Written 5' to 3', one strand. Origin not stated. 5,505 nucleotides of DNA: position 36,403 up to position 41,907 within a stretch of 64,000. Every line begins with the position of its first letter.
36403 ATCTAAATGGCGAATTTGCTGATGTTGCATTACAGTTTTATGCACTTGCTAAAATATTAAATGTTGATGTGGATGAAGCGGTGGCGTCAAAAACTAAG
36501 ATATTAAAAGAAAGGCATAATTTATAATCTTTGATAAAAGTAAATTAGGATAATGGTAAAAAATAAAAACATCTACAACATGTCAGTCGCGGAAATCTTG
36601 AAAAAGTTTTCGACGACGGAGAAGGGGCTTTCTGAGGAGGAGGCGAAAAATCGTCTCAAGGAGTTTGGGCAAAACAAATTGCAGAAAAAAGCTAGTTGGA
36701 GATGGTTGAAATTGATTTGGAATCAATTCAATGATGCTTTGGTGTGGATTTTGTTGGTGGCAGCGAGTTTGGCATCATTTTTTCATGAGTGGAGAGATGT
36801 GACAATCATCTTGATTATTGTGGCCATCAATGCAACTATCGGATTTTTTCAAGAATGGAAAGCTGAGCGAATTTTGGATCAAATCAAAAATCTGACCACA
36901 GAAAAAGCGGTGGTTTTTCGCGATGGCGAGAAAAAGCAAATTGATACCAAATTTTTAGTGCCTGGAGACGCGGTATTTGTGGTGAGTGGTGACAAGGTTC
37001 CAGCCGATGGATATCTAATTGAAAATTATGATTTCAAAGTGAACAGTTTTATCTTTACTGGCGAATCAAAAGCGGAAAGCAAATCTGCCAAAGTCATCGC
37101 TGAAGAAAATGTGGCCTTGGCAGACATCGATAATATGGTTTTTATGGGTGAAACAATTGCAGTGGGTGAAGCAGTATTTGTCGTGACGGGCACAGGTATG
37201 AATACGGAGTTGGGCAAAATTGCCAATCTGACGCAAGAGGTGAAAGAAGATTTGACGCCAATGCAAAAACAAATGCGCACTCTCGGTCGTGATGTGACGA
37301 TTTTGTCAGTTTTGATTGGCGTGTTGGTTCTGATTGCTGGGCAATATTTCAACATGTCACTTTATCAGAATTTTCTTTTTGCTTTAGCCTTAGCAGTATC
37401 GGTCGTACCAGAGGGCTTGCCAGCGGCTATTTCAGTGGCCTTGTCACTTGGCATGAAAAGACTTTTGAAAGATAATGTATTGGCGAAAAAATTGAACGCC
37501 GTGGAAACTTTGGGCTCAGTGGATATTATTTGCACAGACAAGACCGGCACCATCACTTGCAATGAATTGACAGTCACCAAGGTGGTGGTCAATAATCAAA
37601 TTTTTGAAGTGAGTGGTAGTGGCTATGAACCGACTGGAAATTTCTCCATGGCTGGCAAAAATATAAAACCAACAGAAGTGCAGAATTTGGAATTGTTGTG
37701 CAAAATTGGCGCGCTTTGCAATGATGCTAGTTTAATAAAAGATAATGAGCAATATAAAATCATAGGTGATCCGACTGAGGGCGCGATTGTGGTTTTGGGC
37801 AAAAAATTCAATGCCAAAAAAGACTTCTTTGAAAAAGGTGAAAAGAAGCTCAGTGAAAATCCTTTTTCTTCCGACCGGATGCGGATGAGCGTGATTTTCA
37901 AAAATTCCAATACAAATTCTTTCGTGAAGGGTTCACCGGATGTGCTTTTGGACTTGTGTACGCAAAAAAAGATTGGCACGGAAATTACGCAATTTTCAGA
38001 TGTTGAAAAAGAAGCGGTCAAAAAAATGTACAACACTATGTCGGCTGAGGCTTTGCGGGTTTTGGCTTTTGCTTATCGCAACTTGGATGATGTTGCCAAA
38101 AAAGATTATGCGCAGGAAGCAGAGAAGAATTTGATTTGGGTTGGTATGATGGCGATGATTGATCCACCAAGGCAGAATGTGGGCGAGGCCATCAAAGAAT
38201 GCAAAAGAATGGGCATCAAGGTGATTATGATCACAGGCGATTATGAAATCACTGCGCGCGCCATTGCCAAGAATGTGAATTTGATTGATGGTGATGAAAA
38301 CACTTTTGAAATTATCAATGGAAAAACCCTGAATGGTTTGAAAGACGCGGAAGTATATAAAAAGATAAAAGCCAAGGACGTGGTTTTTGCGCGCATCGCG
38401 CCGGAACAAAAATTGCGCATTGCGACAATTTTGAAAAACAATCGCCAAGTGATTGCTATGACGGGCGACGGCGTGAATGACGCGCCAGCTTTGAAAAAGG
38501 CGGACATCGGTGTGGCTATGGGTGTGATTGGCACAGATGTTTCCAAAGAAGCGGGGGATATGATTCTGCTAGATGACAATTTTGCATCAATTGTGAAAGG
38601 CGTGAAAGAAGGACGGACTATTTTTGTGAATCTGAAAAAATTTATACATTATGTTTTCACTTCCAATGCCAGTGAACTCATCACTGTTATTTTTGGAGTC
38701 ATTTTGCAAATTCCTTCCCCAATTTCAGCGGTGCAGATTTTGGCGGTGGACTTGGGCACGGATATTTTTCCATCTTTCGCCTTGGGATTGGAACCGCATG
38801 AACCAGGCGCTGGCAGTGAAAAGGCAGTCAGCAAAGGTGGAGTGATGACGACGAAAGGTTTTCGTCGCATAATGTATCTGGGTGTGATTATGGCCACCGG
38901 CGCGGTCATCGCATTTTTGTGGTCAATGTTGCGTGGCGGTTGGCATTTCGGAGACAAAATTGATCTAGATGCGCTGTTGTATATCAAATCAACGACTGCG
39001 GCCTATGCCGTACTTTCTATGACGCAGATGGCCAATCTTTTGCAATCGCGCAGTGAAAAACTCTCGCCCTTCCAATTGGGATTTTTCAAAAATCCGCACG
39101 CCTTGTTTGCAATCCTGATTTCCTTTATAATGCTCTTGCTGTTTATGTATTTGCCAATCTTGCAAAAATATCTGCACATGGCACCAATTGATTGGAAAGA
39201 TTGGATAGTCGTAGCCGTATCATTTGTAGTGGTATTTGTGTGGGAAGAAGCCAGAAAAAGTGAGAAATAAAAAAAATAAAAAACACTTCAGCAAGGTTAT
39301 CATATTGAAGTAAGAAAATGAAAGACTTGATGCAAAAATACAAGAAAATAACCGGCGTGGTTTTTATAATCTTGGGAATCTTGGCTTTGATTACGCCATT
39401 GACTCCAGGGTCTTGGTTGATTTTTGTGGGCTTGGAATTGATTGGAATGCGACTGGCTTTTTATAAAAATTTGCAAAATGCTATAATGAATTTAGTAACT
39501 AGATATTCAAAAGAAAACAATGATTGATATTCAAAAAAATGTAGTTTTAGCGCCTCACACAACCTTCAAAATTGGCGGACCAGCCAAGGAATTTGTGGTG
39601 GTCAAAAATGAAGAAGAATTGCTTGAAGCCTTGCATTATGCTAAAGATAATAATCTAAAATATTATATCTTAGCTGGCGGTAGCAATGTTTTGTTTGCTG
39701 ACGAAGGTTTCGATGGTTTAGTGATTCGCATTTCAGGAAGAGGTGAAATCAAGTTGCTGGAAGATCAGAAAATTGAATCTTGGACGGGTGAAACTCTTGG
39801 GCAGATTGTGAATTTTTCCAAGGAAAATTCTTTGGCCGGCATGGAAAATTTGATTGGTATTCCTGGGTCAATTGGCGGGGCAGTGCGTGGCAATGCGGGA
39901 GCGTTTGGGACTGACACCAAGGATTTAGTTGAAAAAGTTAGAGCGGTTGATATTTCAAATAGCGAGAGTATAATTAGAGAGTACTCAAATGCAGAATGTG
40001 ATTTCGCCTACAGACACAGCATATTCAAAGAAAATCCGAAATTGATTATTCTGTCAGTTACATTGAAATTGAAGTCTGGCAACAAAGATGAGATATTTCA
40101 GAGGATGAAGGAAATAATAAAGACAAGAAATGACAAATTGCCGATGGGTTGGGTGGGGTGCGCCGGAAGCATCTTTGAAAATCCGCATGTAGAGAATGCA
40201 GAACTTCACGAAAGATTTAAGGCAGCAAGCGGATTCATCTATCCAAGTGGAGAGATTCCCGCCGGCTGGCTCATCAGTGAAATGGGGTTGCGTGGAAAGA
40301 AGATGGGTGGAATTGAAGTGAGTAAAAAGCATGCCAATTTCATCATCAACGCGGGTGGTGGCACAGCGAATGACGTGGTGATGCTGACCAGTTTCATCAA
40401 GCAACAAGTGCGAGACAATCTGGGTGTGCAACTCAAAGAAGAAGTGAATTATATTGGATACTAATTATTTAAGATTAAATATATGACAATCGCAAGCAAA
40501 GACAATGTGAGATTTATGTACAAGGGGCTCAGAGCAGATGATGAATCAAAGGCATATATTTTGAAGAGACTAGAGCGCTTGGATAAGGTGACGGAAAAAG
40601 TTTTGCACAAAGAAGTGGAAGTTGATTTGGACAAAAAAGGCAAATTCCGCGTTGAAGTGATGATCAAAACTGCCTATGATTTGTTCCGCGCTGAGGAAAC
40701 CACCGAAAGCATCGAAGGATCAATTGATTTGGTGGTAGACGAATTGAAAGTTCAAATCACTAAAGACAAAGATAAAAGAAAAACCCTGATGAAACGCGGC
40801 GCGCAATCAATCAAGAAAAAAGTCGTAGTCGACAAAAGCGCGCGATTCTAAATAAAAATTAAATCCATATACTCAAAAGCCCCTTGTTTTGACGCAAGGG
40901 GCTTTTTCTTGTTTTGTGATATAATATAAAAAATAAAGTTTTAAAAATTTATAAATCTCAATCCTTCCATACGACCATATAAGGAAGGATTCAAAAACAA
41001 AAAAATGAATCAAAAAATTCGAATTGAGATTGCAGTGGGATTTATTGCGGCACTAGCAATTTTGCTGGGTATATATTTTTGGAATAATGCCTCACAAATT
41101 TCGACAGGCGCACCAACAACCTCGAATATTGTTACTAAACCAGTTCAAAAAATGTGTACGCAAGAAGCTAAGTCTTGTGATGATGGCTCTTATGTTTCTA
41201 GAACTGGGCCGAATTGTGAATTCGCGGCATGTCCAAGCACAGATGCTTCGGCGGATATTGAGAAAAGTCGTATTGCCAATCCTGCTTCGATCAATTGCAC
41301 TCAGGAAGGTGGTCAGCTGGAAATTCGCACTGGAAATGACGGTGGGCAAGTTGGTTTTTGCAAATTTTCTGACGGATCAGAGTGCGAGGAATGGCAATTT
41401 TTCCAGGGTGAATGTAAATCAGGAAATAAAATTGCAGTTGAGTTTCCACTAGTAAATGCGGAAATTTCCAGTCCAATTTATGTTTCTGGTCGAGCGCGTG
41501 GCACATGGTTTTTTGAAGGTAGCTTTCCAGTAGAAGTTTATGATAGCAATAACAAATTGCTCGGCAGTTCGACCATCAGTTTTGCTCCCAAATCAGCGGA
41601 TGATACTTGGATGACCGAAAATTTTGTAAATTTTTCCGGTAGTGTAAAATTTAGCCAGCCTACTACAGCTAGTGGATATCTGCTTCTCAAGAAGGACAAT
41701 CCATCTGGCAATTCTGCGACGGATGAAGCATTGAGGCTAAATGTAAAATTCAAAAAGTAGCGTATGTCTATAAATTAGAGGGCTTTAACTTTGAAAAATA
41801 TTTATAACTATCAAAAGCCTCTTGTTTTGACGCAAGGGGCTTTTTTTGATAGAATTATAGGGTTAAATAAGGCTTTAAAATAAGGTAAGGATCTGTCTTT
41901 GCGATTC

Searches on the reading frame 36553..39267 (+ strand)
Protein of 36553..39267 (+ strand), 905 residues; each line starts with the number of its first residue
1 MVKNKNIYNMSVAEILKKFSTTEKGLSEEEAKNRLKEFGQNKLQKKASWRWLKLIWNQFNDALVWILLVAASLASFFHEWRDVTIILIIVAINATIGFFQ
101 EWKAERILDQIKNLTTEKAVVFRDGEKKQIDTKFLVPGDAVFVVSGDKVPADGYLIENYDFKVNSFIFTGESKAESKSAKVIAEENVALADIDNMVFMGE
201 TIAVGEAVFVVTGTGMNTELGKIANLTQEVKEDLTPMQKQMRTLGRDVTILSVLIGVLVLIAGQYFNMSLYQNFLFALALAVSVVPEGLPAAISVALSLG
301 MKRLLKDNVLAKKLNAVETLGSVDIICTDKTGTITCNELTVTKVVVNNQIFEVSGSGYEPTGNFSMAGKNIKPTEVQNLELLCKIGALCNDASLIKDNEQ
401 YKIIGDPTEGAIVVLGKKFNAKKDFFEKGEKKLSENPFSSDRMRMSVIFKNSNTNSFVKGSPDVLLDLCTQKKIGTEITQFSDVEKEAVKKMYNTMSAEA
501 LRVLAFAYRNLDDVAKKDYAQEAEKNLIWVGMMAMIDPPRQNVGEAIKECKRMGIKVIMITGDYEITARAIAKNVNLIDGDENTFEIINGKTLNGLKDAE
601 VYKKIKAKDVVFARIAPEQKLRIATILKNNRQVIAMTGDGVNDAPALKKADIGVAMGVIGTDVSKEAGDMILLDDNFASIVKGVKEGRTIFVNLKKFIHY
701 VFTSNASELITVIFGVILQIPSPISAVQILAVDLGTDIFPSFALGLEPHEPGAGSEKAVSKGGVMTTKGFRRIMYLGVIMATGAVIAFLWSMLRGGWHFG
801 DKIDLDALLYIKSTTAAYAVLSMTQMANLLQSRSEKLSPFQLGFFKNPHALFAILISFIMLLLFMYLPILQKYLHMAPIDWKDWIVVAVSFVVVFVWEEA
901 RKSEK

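Call 25: search_protein_families(library=pfam, proteins=[window:36553-39267:+], max_evalue=0.00001)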
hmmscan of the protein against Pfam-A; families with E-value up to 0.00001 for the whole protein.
window:36553-39267:+ (905 aa): 5 families
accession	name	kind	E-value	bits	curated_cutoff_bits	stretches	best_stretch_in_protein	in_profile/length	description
PF00122.25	E1-E2_ATPase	-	2e-46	158.3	28.1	1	114-306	2-180/181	E1-E2 ATPase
PF00689.26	Cation_ATPase_C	-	5.6e-40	137.4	27.3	1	721-902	1-173/175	Cation transporting ATPase, C-terminus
PF13246.12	Cation_ATPase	-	6e-20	71.5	21.7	1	387-471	1-90/91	Cation transport ATPase (P-type)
PF00690.31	Cation_ATPase_N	-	1.1e-19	70.3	20.4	1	8-73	2-68/69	Cation transporter/ATPase, N-terminus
PF00702.32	Hydrolase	-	7.4e-19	69.3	26.4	1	324-651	2-191/191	haloacid dehalogenase-like hydrolase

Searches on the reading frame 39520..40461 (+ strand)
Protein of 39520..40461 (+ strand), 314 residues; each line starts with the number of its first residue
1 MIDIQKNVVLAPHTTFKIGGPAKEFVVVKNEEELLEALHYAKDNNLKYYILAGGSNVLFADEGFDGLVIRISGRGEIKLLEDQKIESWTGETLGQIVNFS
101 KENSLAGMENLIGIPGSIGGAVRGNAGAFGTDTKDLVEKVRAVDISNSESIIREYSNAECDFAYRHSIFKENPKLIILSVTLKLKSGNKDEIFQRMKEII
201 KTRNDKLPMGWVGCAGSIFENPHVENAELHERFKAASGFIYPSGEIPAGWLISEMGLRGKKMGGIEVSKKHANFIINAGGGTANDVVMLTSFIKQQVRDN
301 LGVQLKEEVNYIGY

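Call 25: search_protein_families(library=pfam, proteins=[window:39520-40461:+], max_evalue=0.00001)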
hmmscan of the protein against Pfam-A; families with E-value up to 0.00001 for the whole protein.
window:39520-40461:+ (314 aa): 2 families
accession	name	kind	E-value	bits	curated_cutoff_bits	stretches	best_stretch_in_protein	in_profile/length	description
PF02873.21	MurB_C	-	1.4e-29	102.6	27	1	191-312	1-99/99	UDP-N-acetylenolpyruvoylglucosamine reductase, C-terminal domain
PF01565.28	FAD_binding_4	-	2.8e-19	69.6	26.4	1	25-144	4-130/139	FAD binding domain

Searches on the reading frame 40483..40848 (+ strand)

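Call 25: search_protein_families(library=pfam, proteins=[window:40483-40848:+], max_evalue=0.00001)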
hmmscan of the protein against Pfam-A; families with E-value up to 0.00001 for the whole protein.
window:40483-40848:+ (122 aa): 1 family
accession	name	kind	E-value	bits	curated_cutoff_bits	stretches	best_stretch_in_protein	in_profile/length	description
PF02482.25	Ribosomal_S30AE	-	7.3e-14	52.7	23.7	1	12-100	4-88/88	Sigma 54 modulation protein / S30EA ribosomal protein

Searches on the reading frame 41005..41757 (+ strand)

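Call 25: search_protein_families(library=pfam, proteins=[window:41005-41757:+], max_evalue=0.00001)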
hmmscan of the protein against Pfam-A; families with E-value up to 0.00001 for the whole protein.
window:41005-41757:+ (251 aa): 2 families
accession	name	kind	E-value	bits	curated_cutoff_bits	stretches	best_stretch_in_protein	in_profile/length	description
PF03891.20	DUF333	-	1e-19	71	25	1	90-135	2-46/47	Domain of unknown function (DUF333)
PF10648.15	Gmad2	-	4.2e-09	37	25.7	1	143-236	2-85/86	Immunoglobulin-like domain of bacterial spore germination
